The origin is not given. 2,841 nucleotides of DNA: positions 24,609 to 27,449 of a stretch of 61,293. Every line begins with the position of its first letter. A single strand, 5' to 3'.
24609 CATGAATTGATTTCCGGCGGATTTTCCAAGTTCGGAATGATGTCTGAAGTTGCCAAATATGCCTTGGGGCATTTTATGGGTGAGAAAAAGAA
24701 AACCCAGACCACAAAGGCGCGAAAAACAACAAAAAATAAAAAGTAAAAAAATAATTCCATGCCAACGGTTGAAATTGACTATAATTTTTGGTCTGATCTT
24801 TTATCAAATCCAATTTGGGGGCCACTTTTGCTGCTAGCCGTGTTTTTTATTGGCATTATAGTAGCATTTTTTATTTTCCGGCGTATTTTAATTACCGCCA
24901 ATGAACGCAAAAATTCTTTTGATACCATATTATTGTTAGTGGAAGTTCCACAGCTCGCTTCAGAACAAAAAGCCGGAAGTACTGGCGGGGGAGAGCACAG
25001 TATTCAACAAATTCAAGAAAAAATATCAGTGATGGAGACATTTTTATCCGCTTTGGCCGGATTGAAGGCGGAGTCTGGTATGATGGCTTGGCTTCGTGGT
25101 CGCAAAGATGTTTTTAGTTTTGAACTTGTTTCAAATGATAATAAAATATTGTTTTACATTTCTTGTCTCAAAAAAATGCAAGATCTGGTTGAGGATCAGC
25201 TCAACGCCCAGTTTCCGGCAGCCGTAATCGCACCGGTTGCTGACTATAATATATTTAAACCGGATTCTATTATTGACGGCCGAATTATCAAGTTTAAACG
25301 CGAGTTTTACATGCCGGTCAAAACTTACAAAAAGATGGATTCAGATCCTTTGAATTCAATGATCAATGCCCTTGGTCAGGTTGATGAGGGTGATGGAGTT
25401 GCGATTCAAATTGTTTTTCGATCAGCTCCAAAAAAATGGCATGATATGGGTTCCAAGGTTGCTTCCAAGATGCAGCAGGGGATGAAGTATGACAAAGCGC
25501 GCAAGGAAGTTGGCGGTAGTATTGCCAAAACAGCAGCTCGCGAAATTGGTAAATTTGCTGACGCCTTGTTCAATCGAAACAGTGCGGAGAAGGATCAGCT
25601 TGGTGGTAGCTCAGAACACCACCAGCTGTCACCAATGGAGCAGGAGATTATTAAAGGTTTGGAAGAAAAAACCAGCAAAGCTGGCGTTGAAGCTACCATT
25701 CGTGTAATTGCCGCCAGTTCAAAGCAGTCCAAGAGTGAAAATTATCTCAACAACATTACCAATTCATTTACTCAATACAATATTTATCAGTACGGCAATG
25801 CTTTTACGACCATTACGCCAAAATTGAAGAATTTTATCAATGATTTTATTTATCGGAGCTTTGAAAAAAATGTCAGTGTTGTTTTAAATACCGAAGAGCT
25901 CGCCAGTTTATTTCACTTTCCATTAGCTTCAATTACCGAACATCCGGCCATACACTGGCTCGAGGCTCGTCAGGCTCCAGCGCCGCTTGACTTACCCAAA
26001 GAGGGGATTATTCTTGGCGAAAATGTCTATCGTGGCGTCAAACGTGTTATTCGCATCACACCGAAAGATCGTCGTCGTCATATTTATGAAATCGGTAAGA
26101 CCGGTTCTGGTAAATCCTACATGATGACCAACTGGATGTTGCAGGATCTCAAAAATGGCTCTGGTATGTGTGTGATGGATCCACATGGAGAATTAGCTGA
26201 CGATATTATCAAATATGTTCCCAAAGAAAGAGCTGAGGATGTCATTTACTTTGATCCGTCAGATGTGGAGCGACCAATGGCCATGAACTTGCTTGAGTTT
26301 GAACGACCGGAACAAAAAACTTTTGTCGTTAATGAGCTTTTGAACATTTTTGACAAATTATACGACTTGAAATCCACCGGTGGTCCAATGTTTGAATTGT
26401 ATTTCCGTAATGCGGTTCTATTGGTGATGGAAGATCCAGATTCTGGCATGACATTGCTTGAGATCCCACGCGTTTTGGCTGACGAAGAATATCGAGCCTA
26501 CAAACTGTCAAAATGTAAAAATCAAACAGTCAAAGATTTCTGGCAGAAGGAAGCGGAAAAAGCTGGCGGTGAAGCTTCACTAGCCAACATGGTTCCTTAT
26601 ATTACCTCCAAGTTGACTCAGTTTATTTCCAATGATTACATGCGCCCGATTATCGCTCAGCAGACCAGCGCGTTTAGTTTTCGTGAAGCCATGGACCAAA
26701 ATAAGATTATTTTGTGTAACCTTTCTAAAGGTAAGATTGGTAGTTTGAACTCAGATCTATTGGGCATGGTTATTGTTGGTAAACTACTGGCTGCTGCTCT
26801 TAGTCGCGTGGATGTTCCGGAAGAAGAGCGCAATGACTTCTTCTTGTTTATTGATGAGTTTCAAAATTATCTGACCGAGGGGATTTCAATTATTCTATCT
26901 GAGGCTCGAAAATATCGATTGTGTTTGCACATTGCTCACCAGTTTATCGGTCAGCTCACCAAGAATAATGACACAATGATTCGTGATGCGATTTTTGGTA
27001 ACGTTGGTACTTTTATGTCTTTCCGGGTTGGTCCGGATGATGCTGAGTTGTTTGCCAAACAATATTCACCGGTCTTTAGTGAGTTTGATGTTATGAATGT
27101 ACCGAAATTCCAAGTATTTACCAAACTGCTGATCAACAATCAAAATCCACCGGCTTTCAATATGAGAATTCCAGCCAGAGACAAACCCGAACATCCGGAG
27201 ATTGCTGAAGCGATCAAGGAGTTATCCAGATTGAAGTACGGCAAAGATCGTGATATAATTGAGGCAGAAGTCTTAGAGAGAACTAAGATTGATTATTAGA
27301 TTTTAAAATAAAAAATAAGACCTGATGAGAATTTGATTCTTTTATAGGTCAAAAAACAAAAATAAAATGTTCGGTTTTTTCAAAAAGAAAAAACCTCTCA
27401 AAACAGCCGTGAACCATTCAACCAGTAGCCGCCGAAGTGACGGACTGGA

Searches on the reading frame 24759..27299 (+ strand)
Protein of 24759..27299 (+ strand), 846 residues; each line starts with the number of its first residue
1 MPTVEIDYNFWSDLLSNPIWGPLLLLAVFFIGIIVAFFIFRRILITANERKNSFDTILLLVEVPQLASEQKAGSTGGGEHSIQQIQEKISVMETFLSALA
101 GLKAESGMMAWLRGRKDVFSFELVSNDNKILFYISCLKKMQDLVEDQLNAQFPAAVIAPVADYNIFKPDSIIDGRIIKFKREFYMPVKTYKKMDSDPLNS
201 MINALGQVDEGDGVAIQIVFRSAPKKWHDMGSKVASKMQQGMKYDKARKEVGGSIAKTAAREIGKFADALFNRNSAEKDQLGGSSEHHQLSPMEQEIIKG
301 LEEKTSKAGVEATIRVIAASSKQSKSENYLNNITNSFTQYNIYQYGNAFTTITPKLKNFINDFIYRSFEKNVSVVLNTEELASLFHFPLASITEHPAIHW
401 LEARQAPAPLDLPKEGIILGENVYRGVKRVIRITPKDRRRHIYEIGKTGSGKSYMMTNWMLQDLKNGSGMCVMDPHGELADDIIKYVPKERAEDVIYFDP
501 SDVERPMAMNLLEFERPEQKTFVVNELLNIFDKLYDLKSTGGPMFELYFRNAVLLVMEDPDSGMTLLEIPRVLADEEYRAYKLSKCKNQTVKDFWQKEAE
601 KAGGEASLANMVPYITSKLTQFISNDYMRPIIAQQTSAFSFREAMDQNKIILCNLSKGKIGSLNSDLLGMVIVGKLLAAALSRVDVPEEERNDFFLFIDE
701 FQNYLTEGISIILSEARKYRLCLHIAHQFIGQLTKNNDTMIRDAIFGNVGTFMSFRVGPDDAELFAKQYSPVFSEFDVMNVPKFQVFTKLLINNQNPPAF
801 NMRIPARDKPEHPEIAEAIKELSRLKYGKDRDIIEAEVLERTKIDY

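Call 76: search_protein_families(library=pfam, proteins=[window:24759-27299:+], max_evalue=0.001)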
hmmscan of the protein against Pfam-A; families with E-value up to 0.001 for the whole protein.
window:24759-27299:+ (846 aa): 3 families
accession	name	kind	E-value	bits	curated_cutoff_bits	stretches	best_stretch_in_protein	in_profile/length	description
PF10412.15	TrwB_AAD_bind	-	4.9e-07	29.4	20.5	0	608-761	164-314/387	Type IV secretion-system coupling protein DNA-binding domain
PF12696.13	TraG-D_C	-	9.9e-06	25.9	22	1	695-779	3-85/126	TraM recognition site of TraD and TraG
PF01935.23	DUF87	-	1.3e-05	25.9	23.2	1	436-514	20-92/220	Helicase HerA, central domain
